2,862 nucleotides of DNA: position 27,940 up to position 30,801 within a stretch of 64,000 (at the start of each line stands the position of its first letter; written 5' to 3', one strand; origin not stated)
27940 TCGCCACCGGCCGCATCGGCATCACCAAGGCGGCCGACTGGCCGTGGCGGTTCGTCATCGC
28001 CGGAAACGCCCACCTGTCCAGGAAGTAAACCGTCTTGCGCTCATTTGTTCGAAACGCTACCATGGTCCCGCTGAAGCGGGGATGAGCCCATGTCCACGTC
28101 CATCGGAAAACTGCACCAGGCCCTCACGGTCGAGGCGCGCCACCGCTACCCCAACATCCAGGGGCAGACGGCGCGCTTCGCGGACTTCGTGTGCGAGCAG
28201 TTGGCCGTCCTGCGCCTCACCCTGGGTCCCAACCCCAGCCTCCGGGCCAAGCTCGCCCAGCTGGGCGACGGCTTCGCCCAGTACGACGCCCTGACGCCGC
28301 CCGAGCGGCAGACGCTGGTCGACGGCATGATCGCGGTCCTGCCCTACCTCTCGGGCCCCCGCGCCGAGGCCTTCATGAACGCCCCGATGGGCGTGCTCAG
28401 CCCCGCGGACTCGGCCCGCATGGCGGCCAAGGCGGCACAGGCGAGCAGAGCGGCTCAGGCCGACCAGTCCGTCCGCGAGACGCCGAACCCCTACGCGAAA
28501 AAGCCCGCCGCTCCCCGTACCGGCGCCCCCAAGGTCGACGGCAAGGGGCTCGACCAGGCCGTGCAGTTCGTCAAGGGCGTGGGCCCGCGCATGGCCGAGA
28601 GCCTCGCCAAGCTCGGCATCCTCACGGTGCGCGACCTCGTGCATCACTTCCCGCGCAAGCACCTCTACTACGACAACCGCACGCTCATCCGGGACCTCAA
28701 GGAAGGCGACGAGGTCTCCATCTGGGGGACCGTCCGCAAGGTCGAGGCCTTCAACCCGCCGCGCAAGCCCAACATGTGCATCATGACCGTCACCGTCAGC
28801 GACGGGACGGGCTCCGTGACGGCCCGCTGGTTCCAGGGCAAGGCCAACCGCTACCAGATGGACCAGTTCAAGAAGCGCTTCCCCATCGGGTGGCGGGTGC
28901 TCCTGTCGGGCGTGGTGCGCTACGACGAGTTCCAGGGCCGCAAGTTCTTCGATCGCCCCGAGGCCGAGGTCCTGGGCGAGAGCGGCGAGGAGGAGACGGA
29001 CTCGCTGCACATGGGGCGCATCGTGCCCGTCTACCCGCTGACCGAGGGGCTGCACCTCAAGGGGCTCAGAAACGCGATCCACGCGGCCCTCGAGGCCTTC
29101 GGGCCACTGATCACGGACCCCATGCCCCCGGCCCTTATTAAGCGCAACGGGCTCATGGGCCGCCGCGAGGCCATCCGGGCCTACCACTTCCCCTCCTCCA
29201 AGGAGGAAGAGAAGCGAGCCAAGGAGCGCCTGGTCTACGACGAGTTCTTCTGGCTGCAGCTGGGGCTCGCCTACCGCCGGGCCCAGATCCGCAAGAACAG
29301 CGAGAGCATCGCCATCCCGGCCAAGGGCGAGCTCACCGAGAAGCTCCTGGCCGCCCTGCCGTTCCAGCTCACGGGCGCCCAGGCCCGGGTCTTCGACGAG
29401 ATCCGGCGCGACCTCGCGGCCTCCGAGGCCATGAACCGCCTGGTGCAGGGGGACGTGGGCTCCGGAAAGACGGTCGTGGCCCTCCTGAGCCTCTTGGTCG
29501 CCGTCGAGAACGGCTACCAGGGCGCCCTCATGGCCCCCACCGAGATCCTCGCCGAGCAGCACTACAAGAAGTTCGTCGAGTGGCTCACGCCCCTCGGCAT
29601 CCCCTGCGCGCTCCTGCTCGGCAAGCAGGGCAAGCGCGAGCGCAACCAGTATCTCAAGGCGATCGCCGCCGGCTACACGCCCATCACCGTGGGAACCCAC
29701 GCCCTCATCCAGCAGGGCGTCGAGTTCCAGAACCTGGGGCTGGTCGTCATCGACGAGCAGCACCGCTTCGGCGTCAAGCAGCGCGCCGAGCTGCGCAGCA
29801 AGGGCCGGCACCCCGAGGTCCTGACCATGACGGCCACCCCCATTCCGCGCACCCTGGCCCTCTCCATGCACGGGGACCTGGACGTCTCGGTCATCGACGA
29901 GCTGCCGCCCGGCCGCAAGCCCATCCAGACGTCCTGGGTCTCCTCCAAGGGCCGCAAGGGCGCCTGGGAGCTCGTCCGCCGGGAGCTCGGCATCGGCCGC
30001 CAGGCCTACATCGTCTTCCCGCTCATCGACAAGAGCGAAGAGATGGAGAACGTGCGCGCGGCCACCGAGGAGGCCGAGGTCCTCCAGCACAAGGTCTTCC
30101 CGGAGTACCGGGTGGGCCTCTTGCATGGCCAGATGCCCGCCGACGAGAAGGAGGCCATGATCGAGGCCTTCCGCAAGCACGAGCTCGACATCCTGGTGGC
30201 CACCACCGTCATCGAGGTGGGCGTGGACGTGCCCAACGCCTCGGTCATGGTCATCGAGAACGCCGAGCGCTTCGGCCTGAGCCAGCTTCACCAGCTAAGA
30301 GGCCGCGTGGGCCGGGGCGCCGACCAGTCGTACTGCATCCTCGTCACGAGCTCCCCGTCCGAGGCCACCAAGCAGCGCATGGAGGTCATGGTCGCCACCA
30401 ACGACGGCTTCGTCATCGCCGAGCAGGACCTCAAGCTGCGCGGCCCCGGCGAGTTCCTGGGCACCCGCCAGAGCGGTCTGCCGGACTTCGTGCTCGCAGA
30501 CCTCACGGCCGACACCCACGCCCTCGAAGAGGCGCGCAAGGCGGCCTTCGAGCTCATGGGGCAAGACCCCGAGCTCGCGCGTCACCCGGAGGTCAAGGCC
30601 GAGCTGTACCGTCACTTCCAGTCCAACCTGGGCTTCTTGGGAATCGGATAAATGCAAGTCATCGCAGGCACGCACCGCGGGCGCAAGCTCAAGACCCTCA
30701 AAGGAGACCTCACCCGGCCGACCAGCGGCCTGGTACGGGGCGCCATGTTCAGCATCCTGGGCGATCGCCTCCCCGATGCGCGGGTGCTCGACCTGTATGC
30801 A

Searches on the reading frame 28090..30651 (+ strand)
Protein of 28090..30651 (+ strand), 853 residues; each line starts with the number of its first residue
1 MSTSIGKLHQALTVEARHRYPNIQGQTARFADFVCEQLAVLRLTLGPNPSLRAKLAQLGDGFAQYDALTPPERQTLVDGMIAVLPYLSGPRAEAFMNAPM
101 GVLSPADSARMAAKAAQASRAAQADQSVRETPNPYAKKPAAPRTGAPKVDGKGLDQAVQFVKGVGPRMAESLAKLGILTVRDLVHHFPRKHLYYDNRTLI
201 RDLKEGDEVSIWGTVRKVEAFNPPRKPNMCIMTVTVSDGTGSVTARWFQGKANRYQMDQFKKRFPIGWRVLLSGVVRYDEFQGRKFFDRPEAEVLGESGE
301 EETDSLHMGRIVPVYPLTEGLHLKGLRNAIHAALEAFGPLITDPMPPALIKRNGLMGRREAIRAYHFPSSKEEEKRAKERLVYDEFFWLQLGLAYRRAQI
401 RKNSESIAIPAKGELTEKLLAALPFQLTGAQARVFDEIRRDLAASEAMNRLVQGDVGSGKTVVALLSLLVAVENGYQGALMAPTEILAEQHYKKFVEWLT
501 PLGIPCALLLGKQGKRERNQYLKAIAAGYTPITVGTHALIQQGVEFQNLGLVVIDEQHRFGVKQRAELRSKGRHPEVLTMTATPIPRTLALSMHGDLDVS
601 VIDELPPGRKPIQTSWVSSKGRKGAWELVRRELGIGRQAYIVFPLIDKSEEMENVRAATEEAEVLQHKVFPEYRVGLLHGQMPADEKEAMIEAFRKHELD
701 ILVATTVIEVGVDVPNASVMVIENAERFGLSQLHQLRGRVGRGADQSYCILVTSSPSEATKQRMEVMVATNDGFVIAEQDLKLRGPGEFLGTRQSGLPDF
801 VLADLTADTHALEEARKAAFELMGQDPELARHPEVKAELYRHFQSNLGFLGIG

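Call 57: search_protein_families(library=pfam, proteins=[window:28090-30651:+], max_evalue=0.00001)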
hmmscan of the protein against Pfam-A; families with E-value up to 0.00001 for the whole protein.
window:28090-30651:+ (853 aa): 7 families
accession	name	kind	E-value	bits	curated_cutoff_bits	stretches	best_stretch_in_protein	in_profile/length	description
PF00270.35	DEAD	-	8.4e-26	91.1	26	1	430-588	3-163/167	DEAD/DEAH box helicase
PF00271.37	Helicase_C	-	2e-23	83.1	23.5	1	654-742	30-108/110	Helicase conserved C-terminal domain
PF17191.10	RecG_wedge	-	2.8e-21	76.2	23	1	158-334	2-159/162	RecG wedge domain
PF19833.4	RecG_dom3_C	-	6.8e-14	52.1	26.8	1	770-834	1-65/87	ATP-dependent DNA helicase RecG, domain 3, C-terminal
PF04851.21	ResIII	-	1.3e-08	35.3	22.5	1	426-584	3-162/164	Type III restriction enzyme, res subunit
PF22590.2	Cas3-like_C_2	-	9.5e-07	29.5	27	1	652-743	9-104/106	CRISPR-associated nuclease/helicase Cas3, C-terminal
PF01336.31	tRNA_anti-codon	-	1.9e-06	28.2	27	0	209-282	1-61/75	OB-fold nucleic acid binding domain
